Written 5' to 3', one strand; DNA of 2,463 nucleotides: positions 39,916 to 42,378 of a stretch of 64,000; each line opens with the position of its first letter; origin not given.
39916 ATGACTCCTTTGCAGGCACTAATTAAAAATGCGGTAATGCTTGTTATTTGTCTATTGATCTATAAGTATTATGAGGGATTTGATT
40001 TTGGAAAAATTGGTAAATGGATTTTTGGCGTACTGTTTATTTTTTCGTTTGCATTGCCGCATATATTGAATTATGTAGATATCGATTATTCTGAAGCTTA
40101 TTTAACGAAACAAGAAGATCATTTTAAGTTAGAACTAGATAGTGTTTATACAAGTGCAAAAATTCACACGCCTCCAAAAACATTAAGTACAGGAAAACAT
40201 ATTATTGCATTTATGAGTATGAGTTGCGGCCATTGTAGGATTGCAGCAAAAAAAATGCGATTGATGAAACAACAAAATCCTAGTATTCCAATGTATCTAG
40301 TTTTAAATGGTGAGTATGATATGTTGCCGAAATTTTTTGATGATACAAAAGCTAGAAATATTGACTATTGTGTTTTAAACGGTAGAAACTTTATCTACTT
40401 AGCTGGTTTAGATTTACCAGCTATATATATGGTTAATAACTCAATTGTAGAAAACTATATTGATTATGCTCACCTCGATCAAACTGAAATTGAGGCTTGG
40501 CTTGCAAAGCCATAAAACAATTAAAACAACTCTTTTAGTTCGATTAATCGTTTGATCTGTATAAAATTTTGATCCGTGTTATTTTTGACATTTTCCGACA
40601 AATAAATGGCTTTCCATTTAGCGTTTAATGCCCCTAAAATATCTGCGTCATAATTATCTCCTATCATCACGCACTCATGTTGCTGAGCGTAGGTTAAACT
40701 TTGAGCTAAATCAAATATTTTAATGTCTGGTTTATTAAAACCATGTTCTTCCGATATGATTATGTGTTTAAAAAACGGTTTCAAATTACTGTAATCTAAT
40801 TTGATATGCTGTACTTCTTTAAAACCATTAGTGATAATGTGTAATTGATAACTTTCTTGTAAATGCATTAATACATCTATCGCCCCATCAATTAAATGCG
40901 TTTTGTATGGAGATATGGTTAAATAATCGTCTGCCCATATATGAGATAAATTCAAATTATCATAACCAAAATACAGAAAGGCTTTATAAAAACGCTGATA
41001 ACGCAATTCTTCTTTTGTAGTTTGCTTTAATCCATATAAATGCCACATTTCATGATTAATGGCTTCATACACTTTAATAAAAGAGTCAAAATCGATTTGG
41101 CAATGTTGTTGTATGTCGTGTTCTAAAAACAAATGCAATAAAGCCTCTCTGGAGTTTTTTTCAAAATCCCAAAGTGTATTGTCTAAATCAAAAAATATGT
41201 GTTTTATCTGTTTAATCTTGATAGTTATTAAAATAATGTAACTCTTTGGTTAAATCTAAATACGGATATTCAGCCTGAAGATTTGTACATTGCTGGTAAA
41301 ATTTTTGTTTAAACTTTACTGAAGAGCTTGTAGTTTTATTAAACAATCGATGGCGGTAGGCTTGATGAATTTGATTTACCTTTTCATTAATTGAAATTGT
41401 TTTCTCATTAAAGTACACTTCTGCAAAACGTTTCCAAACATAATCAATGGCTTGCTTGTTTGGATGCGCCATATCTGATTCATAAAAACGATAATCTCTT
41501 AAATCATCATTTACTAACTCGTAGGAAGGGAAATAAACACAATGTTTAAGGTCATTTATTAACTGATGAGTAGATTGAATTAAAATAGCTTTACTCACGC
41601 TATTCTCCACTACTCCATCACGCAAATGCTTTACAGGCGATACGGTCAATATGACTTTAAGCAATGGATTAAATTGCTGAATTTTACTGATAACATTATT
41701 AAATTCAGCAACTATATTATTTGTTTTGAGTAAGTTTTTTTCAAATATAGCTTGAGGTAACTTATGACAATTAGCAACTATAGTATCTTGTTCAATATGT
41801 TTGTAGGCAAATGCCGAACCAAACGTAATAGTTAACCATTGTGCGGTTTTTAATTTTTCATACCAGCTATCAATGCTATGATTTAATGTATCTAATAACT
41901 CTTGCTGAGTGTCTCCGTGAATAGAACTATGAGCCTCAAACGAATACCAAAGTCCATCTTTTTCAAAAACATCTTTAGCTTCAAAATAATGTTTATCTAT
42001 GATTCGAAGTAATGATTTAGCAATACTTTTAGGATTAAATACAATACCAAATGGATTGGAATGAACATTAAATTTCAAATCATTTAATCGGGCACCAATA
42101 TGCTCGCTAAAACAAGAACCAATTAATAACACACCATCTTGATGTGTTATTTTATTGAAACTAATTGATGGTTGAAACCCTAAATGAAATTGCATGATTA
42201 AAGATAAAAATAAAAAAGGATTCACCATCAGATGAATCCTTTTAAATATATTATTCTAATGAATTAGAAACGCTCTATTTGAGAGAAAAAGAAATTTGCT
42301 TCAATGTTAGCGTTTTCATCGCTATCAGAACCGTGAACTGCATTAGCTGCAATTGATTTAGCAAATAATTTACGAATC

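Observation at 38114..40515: Tandem array of four divergent small 4-Cys lipoproteins next to a MauE-thioredoxin fusion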

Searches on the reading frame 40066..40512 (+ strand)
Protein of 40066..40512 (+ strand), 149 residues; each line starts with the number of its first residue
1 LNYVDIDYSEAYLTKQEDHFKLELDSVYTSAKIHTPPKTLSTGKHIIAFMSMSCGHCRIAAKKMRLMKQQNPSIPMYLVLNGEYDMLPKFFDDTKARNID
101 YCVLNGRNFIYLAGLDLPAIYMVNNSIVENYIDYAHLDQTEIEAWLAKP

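Call 53: search_solved_structures(query=A4, max_evalue=1, show_alignments=1)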
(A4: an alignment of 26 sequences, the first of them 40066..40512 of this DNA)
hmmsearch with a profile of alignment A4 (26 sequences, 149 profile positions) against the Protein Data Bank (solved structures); distinct sequences matched with E-value up to 1: 8.
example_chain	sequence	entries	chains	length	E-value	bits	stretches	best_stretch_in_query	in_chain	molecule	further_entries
6zyw_P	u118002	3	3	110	0.016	18.4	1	39-110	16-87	Thioredoxin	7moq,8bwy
2myg_A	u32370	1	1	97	0.088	16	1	40-108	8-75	Dithiol glutaredoxin 1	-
2ht9_A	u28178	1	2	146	0.11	15.7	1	5-101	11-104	Glutaredoxin-2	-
2e2z_A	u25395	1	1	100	0.26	14.5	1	39-101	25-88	Tim15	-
4tw5_A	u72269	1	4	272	0.29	14.3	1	38-60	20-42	Eps1p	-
9edl_A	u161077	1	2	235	0.42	13.8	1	43-79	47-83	Conserved hypothetical lipoprotein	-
1lpv_A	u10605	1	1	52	0.71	13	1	38-69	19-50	Doublesex protein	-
8eqp_A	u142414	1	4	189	0.72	13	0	38-71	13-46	Thiol:disulfide interchange protein DsbA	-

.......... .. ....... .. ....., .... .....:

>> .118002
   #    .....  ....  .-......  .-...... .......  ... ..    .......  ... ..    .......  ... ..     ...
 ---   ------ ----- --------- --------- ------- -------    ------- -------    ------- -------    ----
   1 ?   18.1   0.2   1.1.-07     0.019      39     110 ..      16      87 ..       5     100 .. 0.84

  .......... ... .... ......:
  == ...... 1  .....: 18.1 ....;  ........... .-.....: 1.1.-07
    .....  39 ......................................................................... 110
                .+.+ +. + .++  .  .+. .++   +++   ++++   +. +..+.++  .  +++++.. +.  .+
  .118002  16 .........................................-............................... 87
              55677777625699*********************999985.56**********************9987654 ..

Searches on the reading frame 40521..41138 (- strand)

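Call 3: search_protein_families(library=pfam, proteins=[window:40521-41138:-], max_evalue=1)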
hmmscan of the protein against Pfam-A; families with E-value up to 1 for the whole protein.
window:40521-41138:- (205 aa): 4 families
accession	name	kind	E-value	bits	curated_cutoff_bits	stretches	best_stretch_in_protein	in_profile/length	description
PF13419.12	HAD_2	-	2.8e-15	57.3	23.8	1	69-178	66-176/178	Haloacid dehalogenase-like hydrolase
PF00702.32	Hydrolase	-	2.9e-13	51.1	26.4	1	62-173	78-190/191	haloacid dehalogenase-like hydrolase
PF13242.12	Hydrolase_like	-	1.7e-09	37.9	22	1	135-189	3-57/75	HAD-hyrolase-like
PF08888.16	HopJ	-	0.045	14.5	27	1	109-171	21-83/109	HopJ type III effector protein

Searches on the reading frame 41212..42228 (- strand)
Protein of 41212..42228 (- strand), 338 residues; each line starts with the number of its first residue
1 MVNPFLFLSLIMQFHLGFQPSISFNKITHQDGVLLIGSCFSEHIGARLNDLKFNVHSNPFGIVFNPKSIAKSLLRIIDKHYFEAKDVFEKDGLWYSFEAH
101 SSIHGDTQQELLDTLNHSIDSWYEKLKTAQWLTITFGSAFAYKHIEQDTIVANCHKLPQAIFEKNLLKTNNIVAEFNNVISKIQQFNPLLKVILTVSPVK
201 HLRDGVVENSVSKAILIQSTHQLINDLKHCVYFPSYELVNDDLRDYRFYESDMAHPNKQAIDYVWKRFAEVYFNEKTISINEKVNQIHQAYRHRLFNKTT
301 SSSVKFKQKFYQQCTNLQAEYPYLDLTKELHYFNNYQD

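Call 3: search_protein_families(library=pfam, proteins=[window:41212-42228:-], max_evalue=1)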
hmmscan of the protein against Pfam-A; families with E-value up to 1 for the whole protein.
window:41212-42228:- (338 aa): 5 families
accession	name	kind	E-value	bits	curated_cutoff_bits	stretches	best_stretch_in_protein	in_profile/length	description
PF08885.17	GSCFA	-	8.7e-91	304.3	25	1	33-268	2-237/237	GSCFA family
PF22487.1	CRASP-2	-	0.041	13.9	27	1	152-264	45-153/206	Complement regulator-acquiring surface protein 2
PF05508.16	Ran-binding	-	0.074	12.6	25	1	163-225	115-175/304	RanGTP-binding protein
PF03800.19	Nuf2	-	0.085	13.5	25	1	247-306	22-80/141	Nuf2 family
PF11574.13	Rpf1_C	-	0.25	12.6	21.2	1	256-299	37-78/88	Resuscitation-promoting factor Rpf1, C-terminal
